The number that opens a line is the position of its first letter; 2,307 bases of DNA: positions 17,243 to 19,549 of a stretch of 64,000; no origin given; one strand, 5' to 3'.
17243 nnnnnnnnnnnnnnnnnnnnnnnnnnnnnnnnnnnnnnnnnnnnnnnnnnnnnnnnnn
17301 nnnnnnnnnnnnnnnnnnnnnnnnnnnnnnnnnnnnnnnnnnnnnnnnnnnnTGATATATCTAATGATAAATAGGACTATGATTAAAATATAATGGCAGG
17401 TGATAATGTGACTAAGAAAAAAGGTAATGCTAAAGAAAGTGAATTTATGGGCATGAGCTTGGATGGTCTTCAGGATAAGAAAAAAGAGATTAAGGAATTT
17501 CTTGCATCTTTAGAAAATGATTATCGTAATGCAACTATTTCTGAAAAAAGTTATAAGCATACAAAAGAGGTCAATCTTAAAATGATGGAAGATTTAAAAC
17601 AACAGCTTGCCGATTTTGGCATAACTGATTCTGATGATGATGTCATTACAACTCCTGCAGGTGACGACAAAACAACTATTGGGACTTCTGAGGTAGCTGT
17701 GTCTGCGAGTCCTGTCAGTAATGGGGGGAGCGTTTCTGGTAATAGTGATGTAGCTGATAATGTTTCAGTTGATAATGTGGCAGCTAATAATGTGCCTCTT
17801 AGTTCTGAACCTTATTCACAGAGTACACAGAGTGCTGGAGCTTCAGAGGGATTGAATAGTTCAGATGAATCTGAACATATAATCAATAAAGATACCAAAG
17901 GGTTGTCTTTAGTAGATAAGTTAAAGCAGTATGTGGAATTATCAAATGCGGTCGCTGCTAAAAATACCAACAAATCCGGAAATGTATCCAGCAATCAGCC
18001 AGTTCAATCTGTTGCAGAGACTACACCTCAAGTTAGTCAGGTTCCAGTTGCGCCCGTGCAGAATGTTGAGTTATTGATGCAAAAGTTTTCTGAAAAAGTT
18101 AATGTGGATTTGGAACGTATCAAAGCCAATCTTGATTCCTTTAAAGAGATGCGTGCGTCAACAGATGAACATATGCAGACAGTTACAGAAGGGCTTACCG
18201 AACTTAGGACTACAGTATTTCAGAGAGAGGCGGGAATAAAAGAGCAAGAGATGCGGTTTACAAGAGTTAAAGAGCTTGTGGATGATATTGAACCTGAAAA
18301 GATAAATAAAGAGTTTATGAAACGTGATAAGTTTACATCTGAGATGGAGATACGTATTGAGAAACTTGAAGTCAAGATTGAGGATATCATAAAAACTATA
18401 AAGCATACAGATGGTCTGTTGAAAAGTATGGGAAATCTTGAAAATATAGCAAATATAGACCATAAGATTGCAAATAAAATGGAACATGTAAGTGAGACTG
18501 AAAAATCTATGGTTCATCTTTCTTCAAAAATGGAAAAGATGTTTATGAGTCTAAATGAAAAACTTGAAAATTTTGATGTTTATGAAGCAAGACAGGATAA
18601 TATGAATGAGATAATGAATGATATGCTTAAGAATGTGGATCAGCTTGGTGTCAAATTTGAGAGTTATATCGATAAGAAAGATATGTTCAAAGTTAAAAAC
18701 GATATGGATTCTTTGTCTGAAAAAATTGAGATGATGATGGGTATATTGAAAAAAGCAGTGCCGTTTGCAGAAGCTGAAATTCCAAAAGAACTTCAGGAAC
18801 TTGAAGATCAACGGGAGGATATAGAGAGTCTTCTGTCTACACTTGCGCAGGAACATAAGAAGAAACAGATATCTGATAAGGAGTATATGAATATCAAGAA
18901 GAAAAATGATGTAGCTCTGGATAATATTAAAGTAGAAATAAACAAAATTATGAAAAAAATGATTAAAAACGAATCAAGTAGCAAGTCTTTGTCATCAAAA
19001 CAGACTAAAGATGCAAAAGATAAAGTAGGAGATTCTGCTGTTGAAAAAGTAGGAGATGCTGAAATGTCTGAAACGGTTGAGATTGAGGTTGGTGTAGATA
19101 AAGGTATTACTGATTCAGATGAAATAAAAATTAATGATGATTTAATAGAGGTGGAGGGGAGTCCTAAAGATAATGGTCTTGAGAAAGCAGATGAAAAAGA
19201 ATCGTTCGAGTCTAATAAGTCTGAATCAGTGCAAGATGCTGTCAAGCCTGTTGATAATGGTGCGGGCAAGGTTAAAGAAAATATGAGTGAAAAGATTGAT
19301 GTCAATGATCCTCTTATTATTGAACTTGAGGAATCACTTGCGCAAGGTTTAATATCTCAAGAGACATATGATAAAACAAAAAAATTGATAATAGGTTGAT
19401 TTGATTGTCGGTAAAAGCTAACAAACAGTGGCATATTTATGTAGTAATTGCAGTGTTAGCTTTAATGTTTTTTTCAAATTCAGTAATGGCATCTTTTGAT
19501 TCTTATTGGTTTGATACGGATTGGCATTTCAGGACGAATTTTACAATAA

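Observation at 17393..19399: Cytoplasmic 668-aa coiled-coil protein sandwiched between the two giant surface genes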

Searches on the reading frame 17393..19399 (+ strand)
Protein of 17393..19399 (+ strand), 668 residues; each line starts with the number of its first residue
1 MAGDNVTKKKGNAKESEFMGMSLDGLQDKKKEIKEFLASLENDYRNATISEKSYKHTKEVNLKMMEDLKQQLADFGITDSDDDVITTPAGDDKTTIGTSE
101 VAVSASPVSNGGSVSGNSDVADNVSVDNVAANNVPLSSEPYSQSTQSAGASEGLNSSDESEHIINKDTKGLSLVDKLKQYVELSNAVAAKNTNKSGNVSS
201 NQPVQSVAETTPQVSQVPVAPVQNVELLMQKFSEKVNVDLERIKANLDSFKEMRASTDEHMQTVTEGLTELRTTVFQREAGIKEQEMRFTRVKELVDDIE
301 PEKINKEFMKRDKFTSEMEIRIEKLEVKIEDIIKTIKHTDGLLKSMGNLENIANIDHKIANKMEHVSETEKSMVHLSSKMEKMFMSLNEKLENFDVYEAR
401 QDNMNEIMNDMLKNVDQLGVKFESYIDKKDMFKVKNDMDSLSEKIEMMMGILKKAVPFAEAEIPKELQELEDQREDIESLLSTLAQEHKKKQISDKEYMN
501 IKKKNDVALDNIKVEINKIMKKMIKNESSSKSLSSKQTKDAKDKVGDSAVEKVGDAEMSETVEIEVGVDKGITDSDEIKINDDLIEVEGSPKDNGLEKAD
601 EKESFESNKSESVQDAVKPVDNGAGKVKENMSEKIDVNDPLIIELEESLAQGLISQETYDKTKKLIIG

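Call 6: search_protein_families(library=pfam, proteins=[window:17393-19399:+], max_evalue=0.01)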
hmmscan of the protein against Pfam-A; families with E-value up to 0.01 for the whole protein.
window:17393-19399:+ (668 aa): 0 families

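Call 11: find_homologous_proteins(query=window:17393-19396:+, max_evalue=0.001)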
Query window:17393-19396:+ (668 aa): 17 proteins with E <= 0.001 among 8000 candidates.
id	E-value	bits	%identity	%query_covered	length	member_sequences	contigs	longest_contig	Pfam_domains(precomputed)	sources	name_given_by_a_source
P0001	0.0e+0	1378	100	100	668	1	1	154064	-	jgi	-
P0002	0.0e+0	1365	100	99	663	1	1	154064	-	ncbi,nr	ncbi:MAG: hypothetical protein K0B07_00010 [DPANN group archaeon]|nr:hypothetical protein [DPANN gro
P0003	1.4e-287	973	74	99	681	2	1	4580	-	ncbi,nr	ncbi:MAG: hypothetical protein KAI18_01930 [Candidatus Aenigmarchaeota archaeon]|nr:hypothetical pro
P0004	2.6e-226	771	61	99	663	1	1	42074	-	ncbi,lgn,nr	ncbi:MAG: hypothetical protein GQ477_03395 [Nanohaloarchaea archaeon]|nr:hypothetical protein [Candi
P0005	6.7e-171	588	89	3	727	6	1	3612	-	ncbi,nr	ncbi:MAG: hypothetical protein KAJ20_00660 [Candidatus Aenigmarchaeota archaeon]|nr:hypothetical pro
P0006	2.7e-170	586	60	76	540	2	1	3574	-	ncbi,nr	ncbi:MAG: hypothetical protein KAJ20_00670, partial [Candidatus Aenigmarchaeota archaeon]|nr:hypothe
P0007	1.5e-166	574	53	79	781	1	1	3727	-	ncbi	-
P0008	2.0e-164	567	68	4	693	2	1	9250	-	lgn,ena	-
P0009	4.1e-163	562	54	79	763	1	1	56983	-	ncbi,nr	ncbi:hypothetical protein GQ472_03075 [archaeon]|nr:hypothetical protein [archaeon]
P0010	6.6e-163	562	54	79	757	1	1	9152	-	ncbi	-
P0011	2.0e-128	448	68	46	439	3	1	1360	PF11221.14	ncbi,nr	ncbi:MAG: hypothetical protein KAJ56_04000, partial [Candidatus Aenigmarchaeota archaeon]|nr:hypothe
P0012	8.8e-120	419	44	82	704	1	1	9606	-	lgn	-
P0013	5.8e-118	413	46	76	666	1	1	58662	-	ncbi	-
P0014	4.8e-117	410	43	78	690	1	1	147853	-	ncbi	-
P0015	1.2e-108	383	55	46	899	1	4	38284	-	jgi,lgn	-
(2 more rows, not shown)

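Call 12: search_solved_structures(query=window:17393-19396:+, max_evalue=1)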
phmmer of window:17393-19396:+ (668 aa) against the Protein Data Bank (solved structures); distinct sequences matched with E-value up to 1: 1.
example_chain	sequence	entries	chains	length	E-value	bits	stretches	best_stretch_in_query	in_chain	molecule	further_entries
8qae_A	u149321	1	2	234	0.51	12.3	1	320-521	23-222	sc-apCC-6-SLLA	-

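Call 15: find_encoding_contigs(protein=P0014, flank=10000, max_places=2)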
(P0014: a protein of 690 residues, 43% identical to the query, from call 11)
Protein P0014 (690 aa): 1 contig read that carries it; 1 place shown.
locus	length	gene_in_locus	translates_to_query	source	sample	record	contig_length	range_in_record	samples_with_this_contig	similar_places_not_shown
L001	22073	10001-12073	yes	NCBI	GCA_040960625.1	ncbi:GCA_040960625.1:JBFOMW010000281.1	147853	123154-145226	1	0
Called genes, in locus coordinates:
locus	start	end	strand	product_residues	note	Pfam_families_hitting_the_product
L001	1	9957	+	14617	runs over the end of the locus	-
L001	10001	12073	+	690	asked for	-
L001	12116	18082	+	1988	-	-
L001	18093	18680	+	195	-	PF07187:DUF1405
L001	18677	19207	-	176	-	-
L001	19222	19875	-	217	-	PF00730:HhH-GPD, PF00633:HHH (weak)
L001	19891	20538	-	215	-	PF01876:RNase_P_p30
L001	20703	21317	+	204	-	PF01813:ATP-synt_D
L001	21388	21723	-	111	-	-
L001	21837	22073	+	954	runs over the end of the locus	?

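Call 16: find_encoding_contigs(protein=P0009, flank=10000, max_places=2)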
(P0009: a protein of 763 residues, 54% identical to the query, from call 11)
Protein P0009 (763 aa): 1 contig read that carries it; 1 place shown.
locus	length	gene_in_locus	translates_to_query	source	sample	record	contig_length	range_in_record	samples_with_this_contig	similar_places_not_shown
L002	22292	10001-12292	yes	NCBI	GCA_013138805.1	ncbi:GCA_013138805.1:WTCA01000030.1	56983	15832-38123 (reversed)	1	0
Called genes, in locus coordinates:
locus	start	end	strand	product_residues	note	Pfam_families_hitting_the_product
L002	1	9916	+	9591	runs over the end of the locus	?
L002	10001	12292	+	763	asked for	-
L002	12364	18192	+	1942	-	PF01835:MG2 (faint), PF22680:Glyco_hydro_123_N_2 (faint), PF10633:NPCBM_assoc (faint)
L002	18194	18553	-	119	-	-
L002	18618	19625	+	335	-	-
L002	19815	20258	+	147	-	-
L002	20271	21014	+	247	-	-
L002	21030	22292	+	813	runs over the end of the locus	PF13620:CarboxypepD_reg (faint)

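Call 17: find_encoding_contigs(protein=P0013, flank=10000, max_places=2)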
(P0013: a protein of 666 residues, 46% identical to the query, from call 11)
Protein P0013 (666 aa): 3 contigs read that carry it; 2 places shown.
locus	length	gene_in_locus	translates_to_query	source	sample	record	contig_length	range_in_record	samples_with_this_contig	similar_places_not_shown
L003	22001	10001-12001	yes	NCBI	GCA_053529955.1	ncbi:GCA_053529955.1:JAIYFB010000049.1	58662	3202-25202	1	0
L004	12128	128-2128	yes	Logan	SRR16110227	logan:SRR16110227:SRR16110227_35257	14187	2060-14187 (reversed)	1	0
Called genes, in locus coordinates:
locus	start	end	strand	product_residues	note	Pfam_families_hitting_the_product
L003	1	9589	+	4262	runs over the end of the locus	?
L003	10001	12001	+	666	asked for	-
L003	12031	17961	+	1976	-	PF01835:MG2 (faint), PF22680:Glyco_hydro_123_N_2 (faint), PF15418:DUF4625 (faint), PF10633:NPCBM_assoc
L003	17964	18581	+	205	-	PF07187:DUF1405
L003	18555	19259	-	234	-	PF00730:HhH-GPD, PF00633:HHH (weak)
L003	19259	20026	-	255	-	PF02498:Bro-N (weak)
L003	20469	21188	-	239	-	PF01876:RNase_P_p30, PF02811:PHP (faint)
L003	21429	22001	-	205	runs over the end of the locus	PF01813:ATP-synt_D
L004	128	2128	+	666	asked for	-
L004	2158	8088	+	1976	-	PF01835:MG2 (faint), PF22680:Glyco_hydro_123_N_2 (faint), PF15418:DUF4625 (faint), PF10633:NPCBM_assoc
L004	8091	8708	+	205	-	PF07187:DUF1405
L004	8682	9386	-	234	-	PF00730:HhH-GPD, PF00633:HHH (weak)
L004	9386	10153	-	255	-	PF02498:Bro-N (weak)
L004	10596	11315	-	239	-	PF01876:RNase_P_p30, PF02811:PHP (faint)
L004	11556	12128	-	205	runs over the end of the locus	PF01813:ATP-synt_D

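Call 18: find_encoding_contigs(protein=P0015, flank=10000, max_places=2)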
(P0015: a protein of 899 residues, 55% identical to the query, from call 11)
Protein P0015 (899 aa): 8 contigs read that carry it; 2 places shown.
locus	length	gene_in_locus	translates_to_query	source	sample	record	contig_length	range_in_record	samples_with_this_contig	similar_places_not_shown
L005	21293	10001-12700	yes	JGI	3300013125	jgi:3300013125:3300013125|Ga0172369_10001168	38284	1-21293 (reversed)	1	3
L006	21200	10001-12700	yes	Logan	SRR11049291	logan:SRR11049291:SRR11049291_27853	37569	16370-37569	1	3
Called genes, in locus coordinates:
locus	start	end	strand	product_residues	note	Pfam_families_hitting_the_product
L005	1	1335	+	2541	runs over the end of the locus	-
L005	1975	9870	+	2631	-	-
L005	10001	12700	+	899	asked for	-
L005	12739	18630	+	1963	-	PF01835:MG2 (faint), PF22680:Glyco_hydro_123_N_2 (faint), PF10633:NPCBM_assoc (weak)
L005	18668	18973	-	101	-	-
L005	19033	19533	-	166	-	-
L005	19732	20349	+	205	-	PF01813:ATP-synt_D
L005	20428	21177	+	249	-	-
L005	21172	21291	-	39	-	?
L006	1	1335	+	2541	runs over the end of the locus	-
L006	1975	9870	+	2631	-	-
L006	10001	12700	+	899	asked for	-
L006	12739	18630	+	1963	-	PF01835:MG2 (faint), PF22680:Glyco_hydro_123_N_2 (faint), PF10633:NPCBM_assoc (weak)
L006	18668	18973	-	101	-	-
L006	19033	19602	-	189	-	-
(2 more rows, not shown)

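Call 19: find_encoding_contigs(protein=P0004, flank=10000, max_places=2)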
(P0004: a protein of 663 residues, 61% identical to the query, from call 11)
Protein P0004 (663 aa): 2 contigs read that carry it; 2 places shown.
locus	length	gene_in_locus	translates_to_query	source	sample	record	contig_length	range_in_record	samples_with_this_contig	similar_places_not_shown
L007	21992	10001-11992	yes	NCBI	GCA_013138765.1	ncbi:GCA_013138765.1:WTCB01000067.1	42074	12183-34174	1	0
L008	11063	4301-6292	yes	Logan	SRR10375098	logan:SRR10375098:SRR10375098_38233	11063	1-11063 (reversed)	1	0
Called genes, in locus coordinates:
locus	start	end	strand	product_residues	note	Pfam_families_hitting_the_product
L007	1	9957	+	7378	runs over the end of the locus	PF10633:NPCBM_assoc (faint), PF01935:DUF87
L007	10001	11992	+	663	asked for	-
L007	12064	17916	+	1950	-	PF01835:MG2 (faint), PF10633:NPCBM_assoc (faint), PF22680:Glyco_hydro_123_N_2 (faint), PF15418:DUF4625 (faint)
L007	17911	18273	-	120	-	-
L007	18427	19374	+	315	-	-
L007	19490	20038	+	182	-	-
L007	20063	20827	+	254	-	-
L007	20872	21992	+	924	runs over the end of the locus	PF13620:CarboxypepD_reg (faint)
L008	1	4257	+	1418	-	?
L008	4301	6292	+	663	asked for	-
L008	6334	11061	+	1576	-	?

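Call 36: predict_structure(alignment_id=A1)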
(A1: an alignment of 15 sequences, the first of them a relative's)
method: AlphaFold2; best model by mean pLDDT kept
length: 668 residues; sequences in the alignment: 15
mean_pLDDT: 57.0   pTM: 0.21
mean pLDDT of the five models: 57.0, 55.3, 52.7, 50.2, 49.4
residues with pLDDT >= 90: 40; 70-90: 190; 50-70: 172; < 50: 266
segments of 3 or more residues with pLDDT < 50: 1-15, 82-162, 190-223, 348-357, 455-462, 528-634
pLDDT, mean of each block of 10 residues (from residue 1): 35 52 82 86 65 76 86 71 36 28 29 27 33 33 28 32 50 68 64 36 32 34 55 73 71 66 70 69 72 61 65 73 73 71 48 49 63 68 66 59 71 62 51 66 71 47 69 89 88 88 91 87 62 31 31 31 31 30 30 30 29 31 29 57 92 93 87
secondary structure, 60 per line:
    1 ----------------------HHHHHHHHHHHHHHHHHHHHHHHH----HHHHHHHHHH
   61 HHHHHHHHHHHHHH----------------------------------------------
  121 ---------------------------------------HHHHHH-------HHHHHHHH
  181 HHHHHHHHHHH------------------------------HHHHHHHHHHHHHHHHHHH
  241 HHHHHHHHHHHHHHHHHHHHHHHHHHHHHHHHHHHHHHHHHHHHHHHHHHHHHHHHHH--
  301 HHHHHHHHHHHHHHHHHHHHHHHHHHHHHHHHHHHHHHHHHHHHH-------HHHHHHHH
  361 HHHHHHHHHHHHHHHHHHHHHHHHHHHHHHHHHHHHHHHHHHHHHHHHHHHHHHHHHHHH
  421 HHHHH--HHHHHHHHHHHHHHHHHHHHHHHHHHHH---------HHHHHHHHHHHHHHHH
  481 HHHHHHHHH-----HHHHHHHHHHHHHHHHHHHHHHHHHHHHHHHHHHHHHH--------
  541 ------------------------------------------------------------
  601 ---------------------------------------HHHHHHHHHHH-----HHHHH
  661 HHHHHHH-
elements in order (helices of 4 or more, strands of 3 or more residues): H23-46 H51-74 H160-165 H173-191 H222-298 H301-345 H353-425 H428-455 H465-489 H495-532 H640-650 H656-667

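Call 42: search_protein_families(library=ncbifam, proteins=[window:17393-19396:+], max_evalue=0.1)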
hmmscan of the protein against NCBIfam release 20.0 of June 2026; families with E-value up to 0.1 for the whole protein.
window:17393-19396:+ (668 aa): 1 family
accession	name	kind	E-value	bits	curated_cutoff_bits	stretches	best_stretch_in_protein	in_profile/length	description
NF003581.0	PRK05248.3-2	equivalog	0.058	13.8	234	0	225-269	22-66/124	hypothetical protein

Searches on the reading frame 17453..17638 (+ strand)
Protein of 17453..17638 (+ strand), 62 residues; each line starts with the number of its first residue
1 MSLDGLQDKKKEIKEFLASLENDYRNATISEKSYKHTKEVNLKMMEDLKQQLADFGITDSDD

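Call 109: search_solved_structures(query=A6, max_evalue=10, show_alignments=3)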
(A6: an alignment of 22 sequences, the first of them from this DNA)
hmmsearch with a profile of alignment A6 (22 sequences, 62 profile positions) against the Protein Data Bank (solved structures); distinct sequences matched with E-value up to 10: 9.
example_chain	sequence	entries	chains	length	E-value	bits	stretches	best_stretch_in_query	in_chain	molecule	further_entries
2zdi_C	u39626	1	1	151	0.067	16.2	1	32-58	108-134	Prefoldin subunit alpha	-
2qa7_A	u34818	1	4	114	0.19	14.7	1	2-40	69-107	Huntingtin-interacting protein 1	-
5tfp_A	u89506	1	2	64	0.2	14.7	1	11-36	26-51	Histone-lysine N-methyltransferase SETDB2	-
9ugr_A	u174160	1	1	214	0.21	14.6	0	40-56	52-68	Syn-F4-Link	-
7v1k_A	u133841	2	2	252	0.25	14.3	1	11-59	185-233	Isoform 2 of Nuclear autoantigenic sperm protein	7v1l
3i00_A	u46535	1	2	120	0.25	14.3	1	2-40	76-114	Huntingtin-interacting protein 1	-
6djy_B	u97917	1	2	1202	0.72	12.9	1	9-37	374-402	Major capsid protein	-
8c8g_A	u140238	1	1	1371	1.5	11.9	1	16-37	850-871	Putative botulinum-like toxin Wo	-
9tlt_A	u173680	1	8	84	6.7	9.8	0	2-23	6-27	Sc-apCC-2-KLHL20-4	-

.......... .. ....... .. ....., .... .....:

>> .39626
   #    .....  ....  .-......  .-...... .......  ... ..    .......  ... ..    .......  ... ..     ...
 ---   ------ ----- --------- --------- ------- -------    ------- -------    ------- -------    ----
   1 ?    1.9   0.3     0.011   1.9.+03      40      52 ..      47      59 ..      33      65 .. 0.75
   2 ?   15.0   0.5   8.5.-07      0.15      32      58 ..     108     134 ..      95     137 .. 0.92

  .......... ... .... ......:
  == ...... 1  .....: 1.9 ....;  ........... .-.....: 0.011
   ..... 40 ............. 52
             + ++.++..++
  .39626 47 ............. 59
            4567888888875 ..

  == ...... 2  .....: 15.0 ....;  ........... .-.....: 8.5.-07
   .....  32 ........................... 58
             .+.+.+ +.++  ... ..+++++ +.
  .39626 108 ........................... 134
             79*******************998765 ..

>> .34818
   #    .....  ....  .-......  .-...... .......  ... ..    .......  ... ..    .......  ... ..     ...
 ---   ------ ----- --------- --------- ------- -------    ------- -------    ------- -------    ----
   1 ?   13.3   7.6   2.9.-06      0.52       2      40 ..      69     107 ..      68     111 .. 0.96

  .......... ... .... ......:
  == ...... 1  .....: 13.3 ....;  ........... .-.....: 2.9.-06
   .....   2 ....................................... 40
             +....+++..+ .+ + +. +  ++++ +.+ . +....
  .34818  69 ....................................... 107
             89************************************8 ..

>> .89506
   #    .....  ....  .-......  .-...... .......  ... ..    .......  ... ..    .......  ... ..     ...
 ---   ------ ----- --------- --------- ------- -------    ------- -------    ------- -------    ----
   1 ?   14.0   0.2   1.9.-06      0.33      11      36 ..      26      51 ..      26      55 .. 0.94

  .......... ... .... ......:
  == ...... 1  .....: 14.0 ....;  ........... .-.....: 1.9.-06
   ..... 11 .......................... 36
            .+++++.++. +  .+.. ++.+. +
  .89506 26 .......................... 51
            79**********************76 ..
